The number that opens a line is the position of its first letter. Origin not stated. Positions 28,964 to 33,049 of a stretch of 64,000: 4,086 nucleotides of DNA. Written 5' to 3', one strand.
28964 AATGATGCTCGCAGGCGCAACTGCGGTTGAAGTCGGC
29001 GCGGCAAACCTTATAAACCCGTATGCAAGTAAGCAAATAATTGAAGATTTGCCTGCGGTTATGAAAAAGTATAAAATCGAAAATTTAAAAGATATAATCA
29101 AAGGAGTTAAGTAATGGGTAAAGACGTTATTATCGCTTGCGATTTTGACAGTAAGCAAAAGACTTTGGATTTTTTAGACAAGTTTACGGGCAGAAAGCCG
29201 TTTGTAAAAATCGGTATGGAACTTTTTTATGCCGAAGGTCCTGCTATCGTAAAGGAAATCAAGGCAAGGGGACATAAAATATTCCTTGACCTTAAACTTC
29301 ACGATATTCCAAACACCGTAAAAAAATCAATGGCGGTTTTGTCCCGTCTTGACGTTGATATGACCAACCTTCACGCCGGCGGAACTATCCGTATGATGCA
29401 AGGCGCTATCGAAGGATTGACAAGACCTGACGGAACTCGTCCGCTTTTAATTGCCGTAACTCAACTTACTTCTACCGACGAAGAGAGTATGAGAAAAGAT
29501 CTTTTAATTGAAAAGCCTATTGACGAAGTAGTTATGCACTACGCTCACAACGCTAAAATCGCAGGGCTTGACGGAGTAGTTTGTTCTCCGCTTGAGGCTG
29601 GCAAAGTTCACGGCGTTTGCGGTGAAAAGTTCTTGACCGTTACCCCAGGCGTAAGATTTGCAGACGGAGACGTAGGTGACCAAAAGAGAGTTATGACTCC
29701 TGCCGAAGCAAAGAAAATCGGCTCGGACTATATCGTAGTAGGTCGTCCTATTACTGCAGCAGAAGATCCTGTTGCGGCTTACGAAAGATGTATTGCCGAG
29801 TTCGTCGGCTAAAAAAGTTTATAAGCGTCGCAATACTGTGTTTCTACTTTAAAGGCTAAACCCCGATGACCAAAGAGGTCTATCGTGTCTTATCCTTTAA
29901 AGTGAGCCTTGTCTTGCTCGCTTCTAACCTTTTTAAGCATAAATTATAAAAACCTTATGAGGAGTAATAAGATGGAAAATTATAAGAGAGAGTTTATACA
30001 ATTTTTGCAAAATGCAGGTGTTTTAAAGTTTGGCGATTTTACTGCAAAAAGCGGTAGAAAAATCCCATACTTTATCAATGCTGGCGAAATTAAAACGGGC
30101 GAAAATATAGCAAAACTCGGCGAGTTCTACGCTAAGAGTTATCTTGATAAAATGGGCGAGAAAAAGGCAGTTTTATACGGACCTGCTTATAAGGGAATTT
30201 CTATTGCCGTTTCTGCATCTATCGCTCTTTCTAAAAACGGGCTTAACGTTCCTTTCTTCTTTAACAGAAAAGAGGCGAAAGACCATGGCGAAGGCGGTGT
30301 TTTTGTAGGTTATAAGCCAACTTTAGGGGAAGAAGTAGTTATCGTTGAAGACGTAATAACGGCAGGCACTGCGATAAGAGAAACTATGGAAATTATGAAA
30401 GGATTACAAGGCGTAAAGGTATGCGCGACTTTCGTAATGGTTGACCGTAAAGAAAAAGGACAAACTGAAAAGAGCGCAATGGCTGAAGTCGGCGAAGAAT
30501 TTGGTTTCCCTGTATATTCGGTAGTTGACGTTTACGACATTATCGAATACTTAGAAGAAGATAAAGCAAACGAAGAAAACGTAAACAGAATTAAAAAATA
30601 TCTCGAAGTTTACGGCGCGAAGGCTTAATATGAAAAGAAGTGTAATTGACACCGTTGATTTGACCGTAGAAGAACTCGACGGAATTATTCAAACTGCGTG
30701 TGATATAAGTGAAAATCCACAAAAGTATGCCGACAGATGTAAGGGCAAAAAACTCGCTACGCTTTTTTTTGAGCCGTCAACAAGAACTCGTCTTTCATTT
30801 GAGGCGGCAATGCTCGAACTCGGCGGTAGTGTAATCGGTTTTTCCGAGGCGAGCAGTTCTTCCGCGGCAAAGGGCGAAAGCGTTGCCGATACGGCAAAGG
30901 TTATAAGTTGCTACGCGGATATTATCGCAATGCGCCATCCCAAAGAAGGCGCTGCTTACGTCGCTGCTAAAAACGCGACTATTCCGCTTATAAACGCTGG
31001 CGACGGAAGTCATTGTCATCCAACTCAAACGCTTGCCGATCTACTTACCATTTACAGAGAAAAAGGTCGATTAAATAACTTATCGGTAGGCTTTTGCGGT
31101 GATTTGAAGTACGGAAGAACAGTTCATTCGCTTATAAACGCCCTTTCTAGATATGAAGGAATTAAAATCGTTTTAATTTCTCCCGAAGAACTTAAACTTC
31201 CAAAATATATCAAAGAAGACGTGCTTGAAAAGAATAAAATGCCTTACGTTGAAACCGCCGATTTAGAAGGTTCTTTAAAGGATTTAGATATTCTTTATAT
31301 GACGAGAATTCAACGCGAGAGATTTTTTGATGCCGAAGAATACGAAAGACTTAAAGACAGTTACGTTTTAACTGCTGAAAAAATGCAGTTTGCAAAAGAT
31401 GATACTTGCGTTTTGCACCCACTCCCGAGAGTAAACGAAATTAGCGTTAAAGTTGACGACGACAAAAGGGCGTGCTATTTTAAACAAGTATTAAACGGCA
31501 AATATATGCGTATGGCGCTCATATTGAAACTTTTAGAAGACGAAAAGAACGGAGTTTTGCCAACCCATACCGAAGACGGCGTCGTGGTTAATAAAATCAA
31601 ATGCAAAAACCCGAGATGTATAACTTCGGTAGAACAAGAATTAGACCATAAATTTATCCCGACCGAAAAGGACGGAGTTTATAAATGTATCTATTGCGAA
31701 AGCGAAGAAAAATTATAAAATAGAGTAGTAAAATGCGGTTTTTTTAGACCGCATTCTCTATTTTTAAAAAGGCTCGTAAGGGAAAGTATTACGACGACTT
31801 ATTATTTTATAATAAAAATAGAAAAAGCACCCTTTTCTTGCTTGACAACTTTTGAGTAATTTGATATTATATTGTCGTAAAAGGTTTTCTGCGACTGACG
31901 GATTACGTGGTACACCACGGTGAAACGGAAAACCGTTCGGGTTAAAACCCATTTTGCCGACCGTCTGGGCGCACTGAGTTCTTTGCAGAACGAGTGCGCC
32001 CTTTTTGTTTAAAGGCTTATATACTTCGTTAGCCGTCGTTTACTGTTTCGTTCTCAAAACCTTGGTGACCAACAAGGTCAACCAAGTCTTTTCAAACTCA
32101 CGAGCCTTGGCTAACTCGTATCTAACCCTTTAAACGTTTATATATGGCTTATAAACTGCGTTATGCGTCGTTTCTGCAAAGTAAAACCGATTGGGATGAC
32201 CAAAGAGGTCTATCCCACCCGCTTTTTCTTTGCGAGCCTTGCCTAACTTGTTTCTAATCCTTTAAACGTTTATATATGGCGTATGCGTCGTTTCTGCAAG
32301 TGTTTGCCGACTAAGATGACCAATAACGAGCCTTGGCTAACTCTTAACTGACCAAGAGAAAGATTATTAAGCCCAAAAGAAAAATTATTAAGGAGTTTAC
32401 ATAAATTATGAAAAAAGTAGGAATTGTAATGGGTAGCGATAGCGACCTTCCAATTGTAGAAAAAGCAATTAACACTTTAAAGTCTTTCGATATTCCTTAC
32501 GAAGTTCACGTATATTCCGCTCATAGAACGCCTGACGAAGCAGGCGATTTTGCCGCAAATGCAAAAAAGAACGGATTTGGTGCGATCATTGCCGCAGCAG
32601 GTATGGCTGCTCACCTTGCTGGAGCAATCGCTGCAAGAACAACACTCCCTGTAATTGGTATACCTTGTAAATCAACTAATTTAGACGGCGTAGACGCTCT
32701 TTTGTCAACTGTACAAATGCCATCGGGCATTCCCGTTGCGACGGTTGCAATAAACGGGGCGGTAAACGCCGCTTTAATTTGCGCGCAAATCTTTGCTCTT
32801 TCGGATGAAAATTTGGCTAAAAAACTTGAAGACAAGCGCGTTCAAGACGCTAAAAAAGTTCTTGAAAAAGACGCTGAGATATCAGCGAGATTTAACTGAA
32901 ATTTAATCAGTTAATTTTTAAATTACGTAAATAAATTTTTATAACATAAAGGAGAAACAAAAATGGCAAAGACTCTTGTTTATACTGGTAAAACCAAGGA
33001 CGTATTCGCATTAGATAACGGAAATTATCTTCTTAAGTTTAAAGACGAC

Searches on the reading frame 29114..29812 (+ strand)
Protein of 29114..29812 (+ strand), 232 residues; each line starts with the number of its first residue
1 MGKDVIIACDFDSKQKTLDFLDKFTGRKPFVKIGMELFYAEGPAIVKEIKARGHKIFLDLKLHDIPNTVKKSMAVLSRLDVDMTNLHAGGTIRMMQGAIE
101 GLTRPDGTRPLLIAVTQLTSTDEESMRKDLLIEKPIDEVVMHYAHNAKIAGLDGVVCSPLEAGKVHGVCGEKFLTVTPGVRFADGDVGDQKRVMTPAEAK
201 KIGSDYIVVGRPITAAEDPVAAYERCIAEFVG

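Call 11: search_protein_families(library=ncbifam, proteins=[window:29114-29812:+])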
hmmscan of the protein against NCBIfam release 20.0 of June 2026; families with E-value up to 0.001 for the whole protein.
window:29114-29812:+ (232 aa): 3 families
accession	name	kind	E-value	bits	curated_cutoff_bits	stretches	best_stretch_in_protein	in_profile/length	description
NF001273.0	PRK00230.1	equivalog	1.5e-87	292.9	193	1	3-230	5-229/233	orotidine-5'-phosphate decarboxylase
TIGR01740.1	pyrF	equivalog_domain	2e-61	207.5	92.3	1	5-225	1-214/216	orotidine-5'-phosphate decarboxylase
NF010386.0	PRK13813.1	equivalog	4.3e-37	127.8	208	1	3-227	5-210/216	orotidine 5'-phosphate decarboxylase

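Call 78: find_encoding_contigs(protein=window:29114-29812:+, flank=1200, max_places=10)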
Protein window:29114-29812:+ (232 aa): 7 contigs read that carry it; 6 places shown.
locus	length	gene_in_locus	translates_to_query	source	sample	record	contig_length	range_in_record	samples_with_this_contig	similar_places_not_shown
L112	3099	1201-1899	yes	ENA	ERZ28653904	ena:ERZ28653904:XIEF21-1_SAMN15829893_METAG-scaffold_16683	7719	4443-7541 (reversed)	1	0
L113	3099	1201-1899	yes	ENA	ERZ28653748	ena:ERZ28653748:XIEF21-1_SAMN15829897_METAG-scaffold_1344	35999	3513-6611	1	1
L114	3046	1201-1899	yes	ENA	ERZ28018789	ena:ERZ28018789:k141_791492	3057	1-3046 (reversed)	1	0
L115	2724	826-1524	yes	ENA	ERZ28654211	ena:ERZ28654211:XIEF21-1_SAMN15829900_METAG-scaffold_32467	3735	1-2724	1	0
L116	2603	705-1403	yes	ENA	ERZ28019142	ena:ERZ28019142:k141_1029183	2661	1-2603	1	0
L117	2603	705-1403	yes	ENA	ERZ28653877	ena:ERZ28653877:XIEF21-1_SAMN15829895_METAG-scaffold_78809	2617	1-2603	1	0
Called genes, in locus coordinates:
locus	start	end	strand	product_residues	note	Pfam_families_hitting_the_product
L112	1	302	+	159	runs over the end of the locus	?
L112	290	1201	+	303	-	PF01180:DHO_dh, PF01207:Dus, PF03060:NMO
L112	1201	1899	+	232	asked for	PF00215:OMPdecase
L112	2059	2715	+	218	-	PF00156:Pribosyltran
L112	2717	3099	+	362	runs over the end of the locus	PF02729:OTCace_N, PF00185:OTCace, PF02748:PyrI_C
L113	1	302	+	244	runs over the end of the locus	PF00175:NAD_binding_1, PF10418:DHODB_Fe-S_bind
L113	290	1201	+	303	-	PF01180:DHO_dh, PF01207:Dus, PF03060:NMO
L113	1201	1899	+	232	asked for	PF00215:OMPdecase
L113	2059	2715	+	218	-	PF00156:Pribosyltran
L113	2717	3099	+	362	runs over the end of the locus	PF02729:OTCace_N, PF00185:OTCace, PF02748:PyrI_C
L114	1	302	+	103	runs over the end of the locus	?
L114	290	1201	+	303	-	PF01180:DHO_dh, PF01207:Dus, PF03060:NMO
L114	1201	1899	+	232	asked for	PF00215:OMPdecase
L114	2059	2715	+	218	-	PF00156:Pribosyltran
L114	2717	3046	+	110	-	?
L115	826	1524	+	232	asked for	PF00215:OMPdecase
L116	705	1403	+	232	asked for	PF00215:OMPdecase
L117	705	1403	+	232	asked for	PF00215:OMPdecase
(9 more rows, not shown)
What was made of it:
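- Tried and rejected: All six strains that carry the identical PyrF also carry unit B (call 78).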

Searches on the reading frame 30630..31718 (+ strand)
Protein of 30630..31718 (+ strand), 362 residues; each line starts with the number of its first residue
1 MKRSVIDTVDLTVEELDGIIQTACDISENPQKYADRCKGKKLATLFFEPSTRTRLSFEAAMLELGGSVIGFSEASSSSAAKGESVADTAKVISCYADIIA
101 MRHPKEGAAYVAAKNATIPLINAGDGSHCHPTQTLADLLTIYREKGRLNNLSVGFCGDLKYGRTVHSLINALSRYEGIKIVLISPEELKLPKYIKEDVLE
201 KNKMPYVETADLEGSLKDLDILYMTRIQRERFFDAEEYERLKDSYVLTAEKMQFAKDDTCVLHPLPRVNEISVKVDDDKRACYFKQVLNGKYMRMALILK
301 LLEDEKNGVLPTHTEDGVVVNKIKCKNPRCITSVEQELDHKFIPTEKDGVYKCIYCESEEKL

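Call 11: search_protein_families(library=ncbifam, proteins=[window:30630-31718:+])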
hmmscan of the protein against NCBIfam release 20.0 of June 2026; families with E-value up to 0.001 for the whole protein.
window:30630-31718:+ (362 aa): 18 families
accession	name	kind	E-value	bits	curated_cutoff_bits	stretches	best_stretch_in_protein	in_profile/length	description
TIGR00670.1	asp_carb_tr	equivalog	1.2e-104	349.6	236.95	1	3-302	1-303/304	aspartate carbamoyltransferase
NF002032.1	PRK00856.1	equivalog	1.4e-96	323.2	263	1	4-301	2-296/297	aspartate carbamoyltransferase catalytic subunit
NF006046.0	PRK08192.1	equivalog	4.4e-74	249.7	512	1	21-303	21-318/339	aspartate carbamoyltransferase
NF008853.0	PRK11891.1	equivalog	7.2e-74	248.9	560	1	32-303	120-399/430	aspartate carbamoyltransferase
NF001986.0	PRK00779.1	subfamily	3.4e-49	167.6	306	1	2-303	5-305/307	ornithine carbamoyltransferase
TIGR00658.1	orni_carb_tr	equivalog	2.1e-46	158.5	280.85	1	3-302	1-303/304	ornithine carbamoyltransferase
NF010387.0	PRK13814.1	equivalog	8.2e-43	146.4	660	1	34-302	40-304/310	aspartate carbamoyltransferase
NF009916.0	PRK13376.1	equivalog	4e-37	127.9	800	1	41-298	52-329/525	bifunctional aspartate carbamoyltransferase catalytic subunit/aspartate carbamoyltransferase regulatory subunit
TIGR04384.1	putr_carbamoyl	exception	1.3e-35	123.1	500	1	5-306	2-311/330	putrescine carbamoyltransferase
NF011380.0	PRK14805.1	equivalog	1.4e-31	109.7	421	1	4-303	3-301/302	ornithine carbamoyltransferase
NF003286.0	PRK04284.1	subfamily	4.3e-26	91.8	515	1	2-277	6-286/332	ornithine carbamoyltransferase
NF011379.0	PRK14804.1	equivalog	1.5e-25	89.9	373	1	6-303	10-310/311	ornithine carbamoyltransferase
NF003384.0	PRK04523.1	equivalog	1e-18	67.5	288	1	3-300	4-331/336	N-acetylornithine carbamoyltransferase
NF009213.0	PRK12562.1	subfamily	7e-17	61.8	559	1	4-186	8-190/334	ornithine carbamoyltransferase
NF002470.0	PRK01713.1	equivalog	1.2e-16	61.1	545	1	10-188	15-192/334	ornithine carbamoyltransferase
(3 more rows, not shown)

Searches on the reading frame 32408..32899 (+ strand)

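Call 11: search_protein_families(library=ncbifam, proteins=[window:32408-32899:+])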
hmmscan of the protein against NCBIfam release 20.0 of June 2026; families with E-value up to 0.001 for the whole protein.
window:32408-32899:+ (163 aa): 2 families
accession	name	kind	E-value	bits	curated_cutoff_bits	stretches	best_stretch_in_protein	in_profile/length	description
TIGR01162.1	purE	equivalog_domain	2.6e-59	199.2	149.6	1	4-158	1-155/156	5-(carboxyamino)imidazole ribonucleotide mutase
NF033503.1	LarB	equivalog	3.1e-08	33.6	175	1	2-129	80-207/209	nickel pincer cofactor biosynthesis protein LarB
